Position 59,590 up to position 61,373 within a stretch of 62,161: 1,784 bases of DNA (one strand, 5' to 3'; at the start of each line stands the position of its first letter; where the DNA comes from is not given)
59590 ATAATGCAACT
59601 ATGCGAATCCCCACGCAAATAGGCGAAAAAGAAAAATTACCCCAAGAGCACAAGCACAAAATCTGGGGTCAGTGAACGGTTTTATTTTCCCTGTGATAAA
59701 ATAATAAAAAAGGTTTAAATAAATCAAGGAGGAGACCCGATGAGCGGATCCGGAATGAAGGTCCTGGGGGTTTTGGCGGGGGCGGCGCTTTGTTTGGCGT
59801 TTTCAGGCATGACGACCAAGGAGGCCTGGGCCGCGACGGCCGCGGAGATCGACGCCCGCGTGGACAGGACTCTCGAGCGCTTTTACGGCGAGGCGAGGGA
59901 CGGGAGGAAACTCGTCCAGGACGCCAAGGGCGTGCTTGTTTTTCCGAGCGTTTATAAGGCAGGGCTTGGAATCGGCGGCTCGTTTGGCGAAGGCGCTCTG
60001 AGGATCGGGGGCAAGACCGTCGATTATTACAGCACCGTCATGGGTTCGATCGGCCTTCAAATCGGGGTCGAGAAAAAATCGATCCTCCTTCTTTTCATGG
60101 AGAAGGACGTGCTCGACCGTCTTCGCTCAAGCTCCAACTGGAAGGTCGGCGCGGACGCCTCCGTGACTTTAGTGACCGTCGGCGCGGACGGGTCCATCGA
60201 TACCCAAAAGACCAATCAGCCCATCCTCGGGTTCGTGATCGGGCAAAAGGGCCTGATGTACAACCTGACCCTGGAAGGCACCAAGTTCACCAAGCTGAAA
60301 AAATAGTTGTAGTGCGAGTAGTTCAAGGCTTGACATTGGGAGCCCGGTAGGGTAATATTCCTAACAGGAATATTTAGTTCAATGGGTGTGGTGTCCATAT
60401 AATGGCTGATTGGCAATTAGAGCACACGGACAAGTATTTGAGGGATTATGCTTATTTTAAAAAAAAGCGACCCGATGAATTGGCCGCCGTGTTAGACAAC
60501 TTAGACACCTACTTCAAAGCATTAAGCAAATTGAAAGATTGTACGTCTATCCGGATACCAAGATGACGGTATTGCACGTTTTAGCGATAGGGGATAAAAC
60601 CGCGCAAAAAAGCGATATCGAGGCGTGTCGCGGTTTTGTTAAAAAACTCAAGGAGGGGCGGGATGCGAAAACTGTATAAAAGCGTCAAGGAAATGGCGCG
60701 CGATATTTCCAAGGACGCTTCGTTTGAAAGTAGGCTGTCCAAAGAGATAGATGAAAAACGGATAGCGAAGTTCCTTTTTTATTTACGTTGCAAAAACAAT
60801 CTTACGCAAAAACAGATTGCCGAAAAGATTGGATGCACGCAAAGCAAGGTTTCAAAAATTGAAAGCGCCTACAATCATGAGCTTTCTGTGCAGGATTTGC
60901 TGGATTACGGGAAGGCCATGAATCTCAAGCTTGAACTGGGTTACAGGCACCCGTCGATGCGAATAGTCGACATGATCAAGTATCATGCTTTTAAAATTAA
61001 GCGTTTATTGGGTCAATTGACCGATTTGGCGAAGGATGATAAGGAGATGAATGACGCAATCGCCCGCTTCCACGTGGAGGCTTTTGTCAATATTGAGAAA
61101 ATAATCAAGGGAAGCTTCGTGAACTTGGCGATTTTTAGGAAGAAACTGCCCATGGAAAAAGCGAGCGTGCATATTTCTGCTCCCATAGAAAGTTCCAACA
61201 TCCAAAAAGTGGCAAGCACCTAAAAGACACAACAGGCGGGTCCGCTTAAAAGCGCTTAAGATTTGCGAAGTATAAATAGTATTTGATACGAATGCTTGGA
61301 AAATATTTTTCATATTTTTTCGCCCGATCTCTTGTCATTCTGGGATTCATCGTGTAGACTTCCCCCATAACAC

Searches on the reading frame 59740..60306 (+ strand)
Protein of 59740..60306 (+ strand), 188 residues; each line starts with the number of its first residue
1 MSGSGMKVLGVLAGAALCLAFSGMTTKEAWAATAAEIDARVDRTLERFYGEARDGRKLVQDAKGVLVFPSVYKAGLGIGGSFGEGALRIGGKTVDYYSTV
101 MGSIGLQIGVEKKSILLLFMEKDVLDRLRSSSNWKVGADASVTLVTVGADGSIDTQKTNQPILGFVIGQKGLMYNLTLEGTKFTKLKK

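Call 8: search_protein_families(library=pfam, proteins=[window:59740-60306:+], max_evalue=0.01)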
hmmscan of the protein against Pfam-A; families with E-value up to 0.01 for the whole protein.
window:59740-60306:+ (188 aa): 1 family
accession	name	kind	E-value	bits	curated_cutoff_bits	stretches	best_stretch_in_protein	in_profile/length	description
PF04366.17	Ysc84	-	1.9e-11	44.2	25.1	1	102-185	3-87/127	Las17-binding protein actin regulator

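Call 25: find_homologous_proteins(query=window:59740-60303:+, max_evalue=1e-20)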
Query window:59740-60303:+ (188 aa): 6425 proteins with E <= 1e-20 among 8000 candidates; the best 120 are listed.
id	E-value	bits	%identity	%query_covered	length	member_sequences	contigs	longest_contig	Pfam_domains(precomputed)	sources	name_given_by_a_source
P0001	5.0e-111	386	100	97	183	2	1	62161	PF04366.18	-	-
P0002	1.4e-99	349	86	100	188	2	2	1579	PF04366.18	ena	-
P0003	6.6e-93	327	81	100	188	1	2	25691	PF04366.18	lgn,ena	-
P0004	1.2e-82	294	75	97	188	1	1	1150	PF04366.18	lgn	-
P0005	3.8e-82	292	74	97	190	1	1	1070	PF04366.18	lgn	-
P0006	9.5e-82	291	74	97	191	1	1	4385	PF04366.18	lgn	-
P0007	4.5e-81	289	74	95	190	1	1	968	PF04366.18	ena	-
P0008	6.3e-81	288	76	95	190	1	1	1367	PF04366.18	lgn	-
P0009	1.2e-80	288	70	97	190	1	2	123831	PF04366.18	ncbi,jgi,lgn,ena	-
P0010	3.4e-80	286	70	99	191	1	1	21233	PF04366.18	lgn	-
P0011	5.4e-80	285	70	100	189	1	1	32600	PF04366.18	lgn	-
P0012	4.7e-79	282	70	97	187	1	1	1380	PF04366.18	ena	-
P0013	5.6e-79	282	71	97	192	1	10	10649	PF04366.18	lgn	-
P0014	6.5e-79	282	71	98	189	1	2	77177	PF04366.18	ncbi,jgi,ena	-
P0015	8.3e-79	282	71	97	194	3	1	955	PF04366.18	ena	-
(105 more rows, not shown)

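Call 26: find_encoding_contigs(protein=P0003, flank=10000, max_places=3)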
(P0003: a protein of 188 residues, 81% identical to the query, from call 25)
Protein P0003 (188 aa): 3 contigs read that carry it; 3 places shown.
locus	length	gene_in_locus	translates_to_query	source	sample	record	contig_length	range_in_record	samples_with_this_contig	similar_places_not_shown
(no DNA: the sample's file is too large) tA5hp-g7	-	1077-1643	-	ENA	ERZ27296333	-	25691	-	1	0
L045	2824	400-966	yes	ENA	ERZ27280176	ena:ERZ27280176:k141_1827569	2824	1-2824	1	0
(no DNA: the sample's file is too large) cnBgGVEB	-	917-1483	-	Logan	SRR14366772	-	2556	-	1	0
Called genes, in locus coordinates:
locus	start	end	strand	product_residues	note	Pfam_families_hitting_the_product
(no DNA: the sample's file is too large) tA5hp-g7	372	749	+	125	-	PF03330:DPBB_1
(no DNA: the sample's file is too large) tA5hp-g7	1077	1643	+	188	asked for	PF04366:Ysc84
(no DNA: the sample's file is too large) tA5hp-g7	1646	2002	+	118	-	PF01219:DAGK_prokar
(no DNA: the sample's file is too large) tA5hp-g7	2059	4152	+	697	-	PF05524:PEP-utilisers_N, PF00391:PEP-utilizers, PF02896:PEP-utilizers_C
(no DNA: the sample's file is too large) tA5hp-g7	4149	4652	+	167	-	PF04403:PqiA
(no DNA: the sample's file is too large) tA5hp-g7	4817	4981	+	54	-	-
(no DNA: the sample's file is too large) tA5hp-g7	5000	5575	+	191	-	-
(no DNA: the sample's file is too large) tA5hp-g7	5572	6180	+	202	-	PF00081:Sod_Fe_N, PF02777:Sod_Fe_C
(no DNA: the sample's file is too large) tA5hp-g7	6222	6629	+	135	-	-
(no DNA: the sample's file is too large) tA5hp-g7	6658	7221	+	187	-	PF05239:PRC (faint)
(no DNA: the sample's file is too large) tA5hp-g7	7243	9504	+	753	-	-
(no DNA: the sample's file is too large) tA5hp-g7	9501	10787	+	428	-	PF13439:Glyco_transf_4, PF20706:GT4-conflict (weak), PF13579:Glyco_trans_4_4, PF00534:Glycos_transf_1, PF13692:Glyco_trans_1_4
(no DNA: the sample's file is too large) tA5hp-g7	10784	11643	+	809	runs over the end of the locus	PF01663:Phosphodiest (faint), PF23226:Exo_endo_phos_PGAP2IP, PF03372:Exo_endo_phos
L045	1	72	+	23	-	?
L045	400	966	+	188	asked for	PF04366:Ysc84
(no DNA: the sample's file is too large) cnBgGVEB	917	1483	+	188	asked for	PF04366:Ysc84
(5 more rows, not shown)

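Call 27: find_encoding_contigs(protein=P0002, flank=3000, max_places=3)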
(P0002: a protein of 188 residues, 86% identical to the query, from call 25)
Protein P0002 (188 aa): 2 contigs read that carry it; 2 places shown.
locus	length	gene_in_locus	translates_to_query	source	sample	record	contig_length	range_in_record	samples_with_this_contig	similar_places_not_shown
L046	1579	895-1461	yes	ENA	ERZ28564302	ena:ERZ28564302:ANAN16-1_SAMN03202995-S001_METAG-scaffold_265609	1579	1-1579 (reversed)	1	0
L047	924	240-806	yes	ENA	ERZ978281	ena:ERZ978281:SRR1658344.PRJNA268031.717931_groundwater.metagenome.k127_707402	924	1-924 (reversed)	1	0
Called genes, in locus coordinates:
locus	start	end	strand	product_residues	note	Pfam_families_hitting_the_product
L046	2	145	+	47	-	?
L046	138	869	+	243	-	PF13353:Fer4_12 (weak), PF04055:Radical_SAM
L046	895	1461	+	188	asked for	PF04366:Ysc84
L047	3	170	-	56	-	?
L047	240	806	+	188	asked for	PF04366:Ysc84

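Call 42: search_protein_families(library=ncbifam, proteins=[window:59740-60306:+], max_evalue=0.001)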
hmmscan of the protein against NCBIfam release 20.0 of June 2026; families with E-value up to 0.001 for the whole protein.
window:59740-60306:+ (188 aa): 1 family
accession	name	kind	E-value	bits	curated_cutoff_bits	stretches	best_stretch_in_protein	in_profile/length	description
NF049970.1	lipo_BPSL1445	equivalog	1.5e-61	207.3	200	1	16-187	17-193/194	BPSL1445 family SYLF domain-containing lipoprotein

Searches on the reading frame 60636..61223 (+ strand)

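Call 8: search_protein_families(library=pfam, proteins=[window:60636-61223:+], max_evalue=0.01)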
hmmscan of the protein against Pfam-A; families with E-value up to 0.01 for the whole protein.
window:60636-61223:+ (195 aa): 9 families
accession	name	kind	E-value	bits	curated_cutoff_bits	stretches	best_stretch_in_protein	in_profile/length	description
PF01381.28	HTH_3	-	1.2e-08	35.3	23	1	49-100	3-53/55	Helix-turn-helix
PF13744.12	HTH_37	-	4.8e-06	26.7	27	1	43-101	19-77/80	Helix-turn-helix domain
PF13560.12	HTH_31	-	9.4e-05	23.1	27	1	50-81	9-40/64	Helix-turn-helix domain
PF12844.13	HTH_19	-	0.00012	22.4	30.2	1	49-78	6-35/64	Helix-turn-helix domain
PF04545.22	Sigma70_r4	-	0.00047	20.1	24.1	1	49-77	14-42/50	Sigma-70, region 4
PF13384.12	HTH_23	-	0.0061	16.8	24.6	0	50-81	12-43/50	Homeodomain-like domain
PF24034.1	DUF7343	-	0.0076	16.5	27.6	0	55-78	18-41/62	Domain of unknown function (DUF7343)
PF13518.12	HTH_28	-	0.0077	16.7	25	0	53-82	10-39/52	Helix-turn-helix domain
PF22495.2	HTH_92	-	0.0082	15.9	27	0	50-89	3-42/45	RsaL-like HTH domain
